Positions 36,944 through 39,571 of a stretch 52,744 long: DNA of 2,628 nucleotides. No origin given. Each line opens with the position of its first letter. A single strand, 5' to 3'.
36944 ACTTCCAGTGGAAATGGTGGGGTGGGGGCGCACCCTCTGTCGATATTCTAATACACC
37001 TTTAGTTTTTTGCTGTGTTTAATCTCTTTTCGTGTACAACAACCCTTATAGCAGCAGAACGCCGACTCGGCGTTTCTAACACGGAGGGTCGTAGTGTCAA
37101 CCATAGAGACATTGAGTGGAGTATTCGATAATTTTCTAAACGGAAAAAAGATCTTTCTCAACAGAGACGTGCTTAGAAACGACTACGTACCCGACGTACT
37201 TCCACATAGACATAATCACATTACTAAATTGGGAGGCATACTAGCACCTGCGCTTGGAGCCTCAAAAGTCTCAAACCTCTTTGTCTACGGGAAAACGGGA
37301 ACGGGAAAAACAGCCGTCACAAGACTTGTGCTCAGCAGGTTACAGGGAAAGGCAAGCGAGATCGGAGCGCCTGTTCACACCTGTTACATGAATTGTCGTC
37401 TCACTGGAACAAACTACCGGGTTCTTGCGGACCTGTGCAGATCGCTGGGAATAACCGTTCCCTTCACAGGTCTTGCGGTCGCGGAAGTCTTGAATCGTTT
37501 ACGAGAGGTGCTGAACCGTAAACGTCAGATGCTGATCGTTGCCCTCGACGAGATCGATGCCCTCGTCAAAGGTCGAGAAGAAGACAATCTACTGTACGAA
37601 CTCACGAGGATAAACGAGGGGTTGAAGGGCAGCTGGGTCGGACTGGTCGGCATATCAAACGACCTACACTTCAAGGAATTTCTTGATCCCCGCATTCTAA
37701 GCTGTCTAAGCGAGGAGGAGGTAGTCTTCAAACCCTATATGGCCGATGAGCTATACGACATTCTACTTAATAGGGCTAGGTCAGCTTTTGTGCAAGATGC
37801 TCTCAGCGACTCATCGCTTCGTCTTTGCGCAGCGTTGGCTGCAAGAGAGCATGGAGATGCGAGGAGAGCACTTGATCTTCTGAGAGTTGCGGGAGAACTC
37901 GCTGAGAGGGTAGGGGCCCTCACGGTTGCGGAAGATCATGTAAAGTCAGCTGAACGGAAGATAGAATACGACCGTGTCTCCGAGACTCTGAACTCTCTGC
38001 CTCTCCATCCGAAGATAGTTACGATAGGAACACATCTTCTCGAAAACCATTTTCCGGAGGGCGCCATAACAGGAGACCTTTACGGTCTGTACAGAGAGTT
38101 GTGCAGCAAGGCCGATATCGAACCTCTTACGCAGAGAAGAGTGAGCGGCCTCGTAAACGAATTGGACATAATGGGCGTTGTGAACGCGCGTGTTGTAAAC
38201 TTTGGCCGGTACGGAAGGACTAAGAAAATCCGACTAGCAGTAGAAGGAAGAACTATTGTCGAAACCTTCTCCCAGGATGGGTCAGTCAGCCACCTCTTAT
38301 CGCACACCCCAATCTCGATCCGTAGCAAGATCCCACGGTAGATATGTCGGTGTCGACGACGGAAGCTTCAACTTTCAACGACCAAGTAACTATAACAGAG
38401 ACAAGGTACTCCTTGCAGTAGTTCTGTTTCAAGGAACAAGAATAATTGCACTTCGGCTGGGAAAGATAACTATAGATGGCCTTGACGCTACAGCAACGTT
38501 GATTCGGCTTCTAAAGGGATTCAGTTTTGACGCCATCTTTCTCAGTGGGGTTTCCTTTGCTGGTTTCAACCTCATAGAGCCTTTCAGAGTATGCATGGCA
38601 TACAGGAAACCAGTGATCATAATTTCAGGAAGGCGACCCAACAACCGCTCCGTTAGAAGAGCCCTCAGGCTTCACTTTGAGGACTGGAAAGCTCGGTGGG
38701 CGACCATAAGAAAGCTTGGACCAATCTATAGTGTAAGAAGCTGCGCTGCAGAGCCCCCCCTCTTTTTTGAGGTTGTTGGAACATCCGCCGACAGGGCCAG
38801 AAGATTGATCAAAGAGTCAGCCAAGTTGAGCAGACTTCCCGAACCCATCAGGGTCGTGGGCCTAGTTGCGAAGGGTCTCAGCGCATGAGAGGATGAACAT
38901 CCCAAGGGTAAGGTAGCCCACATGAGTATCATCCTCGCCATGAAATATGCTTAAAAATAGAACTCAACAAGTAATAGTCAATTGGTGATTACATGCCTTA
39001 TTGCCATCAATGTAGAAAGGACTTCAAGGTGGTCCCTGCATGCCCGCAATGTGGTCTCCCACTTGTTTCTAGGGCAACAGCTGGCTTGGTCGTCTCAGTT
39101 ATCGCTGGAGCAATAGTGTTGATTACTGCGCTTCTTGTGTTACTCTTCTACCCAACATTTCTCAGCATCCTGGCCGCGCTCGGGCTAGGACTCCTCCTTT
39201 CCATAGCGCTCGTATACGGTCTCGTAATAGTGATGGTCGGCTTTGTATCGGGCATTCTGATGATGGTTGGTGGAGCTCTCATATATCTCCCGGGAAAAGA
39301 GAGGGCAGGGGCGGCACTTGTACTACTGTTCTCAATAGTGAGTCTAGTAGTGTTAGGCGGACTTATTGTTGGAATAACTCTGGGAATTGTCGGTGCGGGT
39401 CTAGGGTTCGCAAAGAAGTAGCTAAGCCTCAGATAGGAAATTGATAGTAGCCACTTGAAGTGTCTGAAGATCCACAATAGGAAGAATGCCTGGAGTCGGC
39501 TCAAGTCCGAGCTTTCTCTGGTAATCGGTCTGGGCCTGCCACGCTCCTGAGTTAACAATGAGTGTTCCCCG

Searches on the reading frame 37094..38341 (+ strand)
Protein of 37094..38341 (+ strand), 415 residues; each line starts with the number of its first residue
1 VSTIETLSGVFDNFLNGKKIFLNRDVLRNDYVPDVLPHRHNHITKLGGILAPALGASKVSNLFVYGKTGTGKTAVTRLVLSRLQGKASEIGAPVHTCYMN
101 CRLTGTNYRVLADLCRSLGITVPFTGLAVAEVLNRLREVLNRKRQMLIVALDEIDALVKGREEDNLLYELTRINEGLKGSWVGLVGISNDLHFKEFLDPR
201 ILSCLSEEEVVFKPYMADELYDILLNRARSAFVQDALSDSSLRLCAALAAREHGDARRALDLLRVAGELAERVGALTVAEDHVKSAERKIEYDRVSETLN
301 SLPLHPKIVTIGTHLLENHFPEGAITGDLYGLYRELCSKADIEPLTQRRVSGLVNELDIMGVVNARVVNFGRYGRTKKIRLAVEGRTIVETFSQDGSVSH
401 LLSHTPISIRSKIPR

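Call 4: search_protein_families(library=pfam, proteins=[window:37094-38341:+])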
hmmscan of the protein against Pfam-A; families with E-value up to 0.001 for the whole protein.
window:37094-38341:+ (415 aa): 8 families
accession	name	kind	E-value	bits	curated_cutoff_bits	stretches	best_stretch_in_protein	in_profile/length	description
PF22703.2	Cdc6_lid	-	3e-24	85.1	27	1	222-287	2-67/68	Cdc6 AAA+ ATPase-type lid domain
PF09079.17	Cdc6_C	-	5.6e-23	81.2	25.1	1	297-390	1-95/96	CDC6, C terminal winged helix domain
PF13401.12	AAA_22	-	1.5e-12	48.4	27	1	61-186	7-122/130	AAA domain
PF00004.35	AAA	-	7e-08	33.4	21.2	1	63-202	2-119/131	ATPase family associated with various cellular activities (AAA)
PF22606.2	Cdc6-ORC-like_ATPase_lid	-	4.8e-07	30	27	1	215-271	1-57/60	Cdc6/ORC-like, ATPase lid domain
PF13191.12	AAA_16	-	1.9e-06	28.9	32.6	1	36-157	2-144/167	AAA ATPase domain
PF05621.17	TniB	-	2.3e-06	27.6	22.4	1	55-187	31-162/189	Bacterial TniB protein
PF01637.24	ATPase_2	-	2.6e-06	27.9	33.2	1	62-175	23-140/225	ATPase domain predominantly from Archaea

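Call 12: find_related_loci(query=window:37094-38341:+, collection=genome_contigs, flank=3000)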
Query window:37094-38341:+ (415 aa) in genome_contigs; peptide patterns used: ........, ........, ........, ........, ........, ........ (x = any residue, [..] = any of these).
90 stretches matched a pattern; 44 encode a relative of the query (tblastn E <= 1e-3); 44 distinct loci.
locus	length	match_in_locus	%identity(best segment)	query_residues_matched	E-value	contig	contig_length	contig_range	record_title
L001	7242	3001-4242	79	1-414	0e+0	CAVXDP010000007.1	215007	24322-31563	MAG: Candidatus Bathyarchaeota archaeon isolate MFD04408.bin.1.101 genome assembly, contig: contig_35300, whole genome s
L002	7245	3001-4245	77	1-415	0e+0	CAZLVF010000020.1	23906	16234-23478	MAG TPA_asm: uncultured Candidatus Bathyarchaeia archaeon isolate SRP231805_co2_291 genome assembly, contig: NODE_991_le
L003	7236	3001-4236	67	1-412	0e+0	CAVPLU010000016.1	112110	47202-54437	MAG: Candidatus Bathyarchaeota archaeon isolate MFD10007.bin.2.103 genome assembly, contig: contig_49909, whole genome s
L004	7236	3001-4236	66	1-412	0e+0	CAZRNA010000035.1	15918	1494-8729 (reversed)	MAG TPA_asm: uncultured Candidatus Bathyarchaeia archaeon isolate SRP098346_co1_365 genome assembly, contig: NODE_3918_l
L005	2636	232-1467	66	1-412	0e+0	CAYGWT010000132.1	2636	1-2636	MAG TPA_asm: uncultured Candidatus Bathyarchaeia archaeon isolate ERP119294_co2_100 genome assembly, contig: k141_220119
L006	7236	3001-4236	66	1-412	0e+0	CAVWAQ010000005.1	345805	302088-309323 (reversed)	MAG: Candidatus Bathyarchaeota archaeon isolate MFD03726.bin.3.157 genome assembly, contig: contig_54598, whole genome s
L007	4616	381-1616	66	1-412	0e+0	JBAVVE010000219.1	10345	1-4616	MAG: Candidatus Bathyarchaeia archaeon isolate MFD01647_ilm_asm_bin14 k127_126406, whole genome shotgun sequence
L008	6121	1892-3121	66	1-410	0e+0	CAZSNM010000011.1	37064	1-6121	MAG TPA_asm: uncultured Candidatus Bathyarchaeia archaeon isolate SRP104967_co1_100 genome assembly, contig: NODE_349_le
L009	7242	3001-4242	64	1-414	0e+0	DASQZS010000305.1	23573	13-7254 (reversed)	MAG TPA_asm: Candidatus Acidoferrum sp. isolate SMAG_U11098 k141_225142, whole genome shotgun sequence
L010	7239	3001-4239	63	2-414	0e+0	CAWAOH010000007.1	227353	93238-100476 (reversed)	MAG: Candidatus Bathyarchaeota archaeon isolate MFD03726.bin.2.75 genome assembly, contig: contig_17480, whole genome sh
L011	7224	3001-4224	64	3-410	0e+0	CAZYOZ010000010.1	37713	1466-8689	MAG TPA_asm: uncultured Candidatus Bathyarchaeia archaeon isolate SRP231805_co2_295 genome assembly, contig: NODE_369_le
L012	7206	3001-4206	65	5-406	0e+0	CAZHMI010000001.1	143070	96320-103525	MAG TPA_asm: uncultured Candidatus Bathyarchaeia archaeon isolate binchicken_co274_450 genome assembly, contig: NODE_221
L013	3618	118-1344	63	2-410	0e+0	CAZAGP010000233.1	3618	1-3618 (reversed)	MAG TPA_asm: uncultured Candidatus Bathyarchaeia archaeon isolate SRP140028_co1_409 genome assembly, contig: k141_594283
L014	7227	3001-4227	64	2-410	3e-180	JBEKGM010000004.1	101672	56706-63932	MAG: Candidatus Bathyarchaeia archaeon isolate SPRUCE 253 SPRUCE_253_4, whole genome shotgun sequence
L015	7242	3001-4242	62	1-414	7e-180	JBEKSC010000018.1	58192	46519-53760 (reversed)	MAG: Candidatus Bathyarchaeia archaeon isolate SPRUCE 525 SPRUCE_525_18, whole genome shotgun sequence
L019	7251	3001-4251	62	1-415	3e-177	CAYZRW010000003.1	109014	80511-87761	MAG TPA_asm: uncultured Candidatus Bathyarchaeia archaeon isolate SRP098346_co1_347 genome assembly, contig: NODE_27_len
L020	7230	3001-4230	62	1-410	3e-177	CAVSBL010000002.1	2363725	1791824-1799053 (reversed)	MAG: Candidatus Bathyarchaeota archaeon isolate MFD04408.bin.2.179 genome assembly, contig: contig_12384, whole genome s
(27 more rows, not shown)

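Call 13: find_encoding_contigs(protein=window:37094-38341:+, flank=10000, max_places=6)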
Protein window:37094-38341:+ (415 aa): 1 contig read that carries it; 1 place shown.
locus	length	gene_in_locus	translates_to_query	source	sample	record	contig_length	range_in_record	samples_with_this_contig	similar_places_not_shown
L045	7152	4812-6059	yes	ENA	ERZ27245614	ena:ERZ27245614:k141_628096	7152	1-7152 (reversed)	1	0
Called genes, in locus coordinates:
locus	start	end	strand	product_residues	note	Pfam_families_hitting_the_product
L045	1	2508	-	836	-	?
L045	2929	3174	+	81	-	-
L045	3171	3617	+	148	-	-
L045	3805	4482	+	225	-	PF01047:MarR (weak)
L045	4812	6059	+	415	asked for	PF05621:TniB (weak), PF13191:AAA_16 (weak), PF01637:ATPase_2 (weak), PF00004:AAA, PF13401:AAA_22, PF22606:Cdc6-ORC-like_ATPase_lid (weak), PF22703:Cdc6_lid, PF09079:WHD_Cdc6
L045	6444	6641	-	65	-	-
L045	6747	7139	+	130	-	-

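Call 18: search_solved_structures(query=window:37094-38341:+, show_alignments=2)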
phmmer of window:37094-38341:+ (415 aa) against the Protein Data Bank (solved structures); distinct sequences matched with E-value up to 0.001: 21.
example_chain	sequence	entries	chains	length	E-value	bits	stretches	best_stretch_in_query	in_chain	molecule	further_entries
2qby_A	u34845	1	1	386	7.8e-110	370.9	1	19-394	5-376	Cell division control protein 6 homolog 1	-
2v1u_A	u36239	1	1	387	6.5e-109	367.9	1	18-402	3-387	CELL DIVISION CONTROL PROTEIN 6 HOMOLOG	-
2qby_B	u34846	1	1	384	4.3e-51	177.6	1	57-391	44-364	Cell division control protein 6 homolog 3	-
1fnn_A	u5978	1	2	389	2.3e-24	89.5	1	23-385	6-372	CELL DIVISION CONTROL PROTEIN 6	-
7jgr_G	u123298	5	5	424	3.1e-23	85.9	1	29-273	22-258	Cell division control protein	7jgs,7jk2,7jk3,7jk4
8rwv_F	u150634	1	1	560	1.9e-19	73.4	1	26-272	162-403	Cell division control protein 6 homolog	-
8s0e_G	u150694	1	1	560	1.9e-19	73.4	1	26-272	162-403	Cell division control protein 6 homolog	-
1w5s_A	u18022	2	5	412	5.6e-19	71.8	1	20-382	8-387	ORIGIN RECOGNITION COMPLEX SUBUNIT 2 ORC2 | ORC2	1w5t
4xgc_A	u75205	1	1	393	3.2e-12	49.6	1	20-287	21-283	Origin recognition complex subunit 1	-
7jgr_A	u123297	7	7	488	5.9e-12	48.7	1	20-287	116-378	Origin recognition complex subunit 1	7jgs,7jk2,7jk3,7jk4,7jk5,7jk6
5uj7_A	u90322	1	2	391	9.6e-10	41.4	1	30-271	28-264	Origin recognition complex subunit 1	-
7jpo_A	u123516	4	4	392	9.7e-10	41.4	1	30-271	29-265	Origin recognition complex subunit 1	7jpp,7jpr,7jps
5ujm_A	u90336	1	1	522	2e-09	40.3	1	30-271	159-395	Origin recognition complex subunit 1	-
5v8f_9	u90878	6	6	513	2.1e-09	40.3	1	133-271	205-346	Cell division control protein 6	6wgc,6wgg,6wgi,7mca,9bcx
7tjh_I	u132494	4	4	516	2.2e-09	40.3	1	133-271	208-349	Cell division control protein 6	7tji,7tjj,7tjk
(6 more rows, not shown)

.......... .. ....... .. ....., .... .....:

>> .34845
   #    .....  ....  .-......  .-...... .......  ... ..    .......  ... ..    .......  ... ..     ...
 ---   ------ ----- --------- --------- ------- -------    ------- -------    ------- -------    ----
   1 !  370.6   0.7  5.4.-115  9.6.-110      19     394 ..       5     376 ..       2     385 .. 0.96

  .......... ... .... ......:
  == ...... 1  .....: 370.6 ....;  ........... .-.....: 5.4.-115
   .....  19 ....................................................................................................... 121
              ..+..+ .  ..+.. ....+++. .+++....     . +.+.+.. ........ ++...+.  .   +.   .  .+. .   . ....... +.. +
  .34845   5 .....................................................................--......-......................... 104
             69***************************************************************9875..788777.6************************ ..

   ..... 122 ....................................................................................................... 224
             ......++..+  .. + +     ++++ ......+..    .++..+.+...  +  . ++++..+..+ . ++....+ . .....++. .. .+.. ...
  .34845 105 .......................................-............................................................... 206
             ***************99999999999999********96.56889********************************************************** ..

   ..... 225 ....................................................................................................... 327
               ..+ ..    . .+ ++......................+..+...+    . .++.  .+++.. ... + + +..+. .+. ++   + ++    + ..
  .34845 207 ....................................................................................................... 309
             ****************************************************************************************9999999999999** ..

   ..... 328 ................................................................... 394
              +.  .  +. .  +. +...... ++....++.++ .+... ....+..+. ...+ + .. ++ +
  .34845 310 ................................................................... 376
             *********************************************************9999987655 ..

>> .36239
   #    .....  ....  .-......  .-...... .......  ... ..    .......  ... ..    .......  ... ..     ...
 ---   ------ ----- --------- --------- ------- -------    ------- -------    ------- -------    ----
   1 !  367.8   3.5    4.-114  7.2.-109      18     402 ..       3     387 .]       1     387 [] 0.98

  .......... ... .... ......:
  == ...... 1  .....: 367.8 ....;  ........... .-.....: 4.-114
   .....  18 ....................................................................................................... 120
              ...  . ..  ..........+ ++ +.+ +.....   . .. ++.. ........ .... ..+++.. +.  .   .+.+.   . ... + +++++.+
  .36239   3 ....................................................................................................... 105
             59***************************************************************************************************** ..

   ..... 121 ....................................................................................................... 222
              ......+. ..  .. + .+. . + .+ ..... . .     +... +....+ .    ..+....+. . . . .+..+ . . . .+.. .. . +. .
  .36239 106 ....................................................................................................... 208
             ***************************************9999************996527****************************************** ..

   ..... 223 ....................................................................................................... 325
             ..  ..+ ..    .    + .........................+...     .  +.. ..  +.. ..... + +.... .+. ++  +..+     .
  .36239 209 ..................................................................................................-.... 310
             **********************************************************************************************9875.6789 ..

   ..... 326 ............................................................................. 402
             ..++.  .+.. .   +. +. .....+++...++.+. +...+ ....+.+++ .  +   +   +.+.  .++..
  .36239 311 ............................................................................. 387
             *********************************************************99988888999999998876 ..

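Call 33: search_protein_families(library=ncbifam, proteins=[window:37094-38341:+, L019:135-2771:-, L020:2037-2444:-], max_evalue=0.01)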
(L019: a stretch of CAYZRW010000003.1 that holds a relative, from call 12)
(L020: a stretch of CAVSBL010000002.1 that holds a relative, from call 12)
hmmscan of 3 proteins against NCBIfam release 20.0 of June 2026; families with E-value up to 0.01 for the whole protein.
window:37094-38341:+ (415 aa): 8 families
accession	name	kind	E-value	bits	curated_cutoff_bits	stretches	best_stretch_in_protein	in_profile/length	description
NF001625.0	PRK00411.1-3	equivalog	5.2e-140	466.8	501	1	5-405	5-406/415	ORC1-type DNA replication protein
TIGR02928.1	TIGR02928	subfamily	5.8e-119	397.2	181.3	1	20-381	1-366/366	orc1/cdc6 family replication initiation protein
NF001623.0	PRK00411.1-1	equivalog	2e-62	211.3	311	1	10-384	7-390/411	ORC1-type DNA replication protein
NF001624.0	PRK00411.1-2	subfamily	4.9e-60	203.4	354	1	18-390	11-370/374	ORC1-type DNA replication protein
NF001626.0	PRK00411.1-5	equivalog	1.9e-48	165.2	417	1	18-390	14-372/374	ORC1-type DNA replication protein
NF042959.1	IteA_antiphage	equivalog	7.3e-05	22.1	510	0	54-84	120-150/367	anti-phage ATPase IteA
NF009882.0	PRK13341.1-3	equivalog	0.0016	16.6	1197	1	16-80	9-75/734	AAA family ATPase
NF009067.0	PRK12402.1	equivalog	0.0039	16.2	317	0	53-85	30-62/340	replication factor C small subunit 2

L019:135-2771:- (878 aa): 25 families
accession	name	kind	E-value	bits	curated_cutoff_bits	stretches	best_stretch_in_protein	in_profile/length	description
TIGR01828.1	pyru_phos_dikin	equivalog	0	1364.9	843.45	1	2-870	3-862/865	pyruvate, phosphate dikinase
NF004531.0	PRK05878.1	equivalog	1.9e-153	511.9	456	1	4-545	13-499/534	pyruvate, phosphate dikinase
NF005057.0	PRK06464.1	equivalog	5.2e-64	216.6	598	3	302-866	297-783/798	phosphoenolpyruvate synthase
TIGR01418.1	PEP_synth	equivalog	4e-56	190.8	739.75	2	202-858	148-769/784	pyruvate, water dikinase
TIGR01417.1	PTS_I_fam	equivalog_domain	7.2e-38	130.4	341.7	2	659-862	349-530/565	phosphoenolpyruvate--protein phosphotransferase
NF008382.0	PRK11177.1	equivalog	4e-25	88.5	824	2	659-862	350-531/575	phosphoenolpyruvate-protein phosphotransferase PtsI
NF008283.0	PRK11061.1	equivalog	1.7e-23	82.8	583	2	658-866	514-699/748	phosphoenolpyruvate--protein phosphotransferase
NF004878.0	PRK06241.1-3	subfamily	4.2e-23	81.4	945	3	6-61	8-62/891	phosphoenolpyruvate synthase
NF052631.1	prodigiosin_PigC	equivalog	3.7e-18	64.8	1300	2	386-504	775-881/883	prodigiosin ligase PigC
NF004881.0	PRK06241.2-2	equivalog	1.6e-17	63.1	883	1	391-467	790-864/898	phosphoenolpyruvate synthase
NF052632.1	undecylprod_RedH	equivalog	4.5e-17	61.3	1350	1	8-50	8-50/880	undecylprodigiosin ligase RedH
NF041857.1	RIF_Ptrans_rph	equivalog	1.3e-14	53.6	999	2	391-470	764-841/864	rifamycin-inactivating phosphotransferase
NF004877.0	PRK06241.1-2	subfamily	1.9e-14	52.9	866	2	391-470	768-845/869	phosphoenolpyruvate synthase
NF004883.0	PRK06241.2-4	equivalog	2.9e-14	52.2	1063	1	389-502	811-910/928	phosphoenolpyruvate synthase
NF004880.0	PRK06241.2-1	equivalog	4.6e-13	48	972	2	391-469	737-813/837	phosphoenolpyruvate synthase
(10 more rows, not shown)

L020:2037-2444:- (135 aa): 0 families

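Call 53: find_encoding_contigs(protein=L019:135-2771:-, flank=6000, max_places=3)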
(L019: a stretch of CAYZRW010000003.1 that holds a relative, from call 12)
Protein L019:135-2771:- (878 aa): 12 contigs read that carry it; 3 places shown.
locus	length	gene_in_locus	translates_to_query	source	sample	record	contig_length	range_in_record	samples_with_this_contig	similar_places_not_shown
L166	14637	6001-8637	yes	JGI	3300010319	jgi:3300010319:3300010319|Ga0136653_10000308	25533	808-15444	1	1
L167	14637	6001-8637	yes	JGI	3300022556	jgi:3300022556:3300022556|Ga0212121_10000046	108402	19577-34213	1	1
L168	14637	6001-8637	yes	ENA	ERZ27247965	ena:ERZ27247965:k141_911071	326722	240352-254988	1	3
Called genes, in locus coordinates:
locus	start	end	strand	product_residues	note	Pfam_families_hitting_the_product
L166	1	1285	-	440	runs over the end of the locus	PF19289:PmbA_TldD_3rd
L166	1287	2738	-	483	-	PF01523:PmbA_TldD_1st, PF19290:PmbA_TldD_2nd, PF19289:PmbA_TldD_3rd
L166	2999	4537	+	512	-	PF00149:Metallophos, PF12850:Metallophos_2, PF04042:DNA_pol_E_B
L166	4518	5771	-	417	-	PF01637:ATPase_2 (weak), PF13191:AAA_16 (weak), PF00004:AAA (weak), PF13401:AAA_22, PF22606:Cdc6-ORC-like_ATPase_lid, PF22703:Cdc6_lid, PF09079:WHD_Cdc6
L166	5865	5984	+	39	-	-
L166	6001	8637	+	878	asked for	PF01326:PPDK_N, PF00391:PEP-utilizers, PF02896:PEP-utilizers_C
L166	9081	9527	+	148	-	-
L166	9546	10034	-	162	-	-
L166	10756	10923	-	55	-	-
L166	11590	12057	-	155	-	PF02540:NAD_synthase, PF03054:tRNA_Me_trans (weak)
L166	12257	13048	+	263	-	PF02625:XdhC_CoxI, PF13478:XdhC_C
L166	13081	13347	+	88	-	PF05129:Zn_ribbon_Elf1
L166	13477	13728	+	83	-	-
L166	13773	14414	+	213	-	PF01694:Rhomboid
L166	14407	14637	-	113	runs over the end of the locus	-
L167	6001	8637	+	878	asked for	PF01326:PPDK_N, PF00391:PEP-utilizers, PF02896:PEP-utilizers_C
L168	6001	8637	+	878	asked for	PF01326:PPDK_N, PF00391:PEP-utilizers, PF02896:PEP-utilizers_C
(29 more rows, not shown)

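Call 57: search_solved_structures(query=L020:2037-2444:-, max_evalue=1)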
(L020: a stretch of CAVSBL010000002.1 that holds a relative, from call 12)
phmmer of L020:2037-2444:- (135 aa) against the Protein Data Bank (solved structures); distinct sequences matched with E-value up to 1: 1.
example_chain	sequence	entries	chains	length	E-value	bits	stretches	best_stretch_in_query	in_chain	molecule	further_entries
8yf5_E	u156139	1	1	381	0.32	14.6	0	33-89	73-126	Exonuclease Rat1p and Rai1p interacting protein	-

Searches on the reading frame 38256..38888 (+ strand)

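Call 4: search_protein_families(library=pfam, proteins=[window:38256-38888:+])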
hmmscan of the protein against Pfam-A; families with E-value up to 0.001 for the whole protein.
window:38256-38888:+ (210 aa): 1 family
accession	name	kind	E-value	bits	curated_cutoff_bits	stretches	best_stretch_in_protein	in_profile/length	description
PF01949.23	Endo_dU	-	6.1e-42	143.5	32.7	1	29-208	4-181/182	Endonuclease dU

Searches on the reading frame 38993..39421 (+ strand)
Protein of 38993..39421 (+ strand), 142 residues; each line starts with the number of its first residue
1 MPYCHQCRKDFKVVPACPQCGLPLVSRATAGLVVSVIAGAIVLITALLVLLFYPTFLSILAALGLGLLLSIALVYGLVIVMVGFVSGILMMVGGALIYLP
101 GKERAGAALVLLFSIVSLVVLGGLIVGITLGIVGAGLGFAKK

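Call 4: search_protein_families(library=pfam, proteins=[window:38993-39421:+])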
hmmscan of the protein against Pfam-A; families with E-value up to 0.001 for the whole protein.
window:38993-39421:+ (142 aa): 1 family
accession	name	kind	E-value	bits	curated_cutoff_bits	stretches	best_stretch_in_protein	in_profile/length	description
PF07191.17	Zn_ribbon_6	-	0.00057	20.3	25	1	3-24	18-39/67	Double zinc ribbon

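Call 33: search_protein_families(library=ncbifam, proteins=[window:38993-39421:+], max_evalue=0.01)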
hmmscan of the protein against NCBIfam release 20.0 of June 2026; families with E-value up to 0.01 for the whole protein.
window:38993-39421:+ (142 aa): 0 families
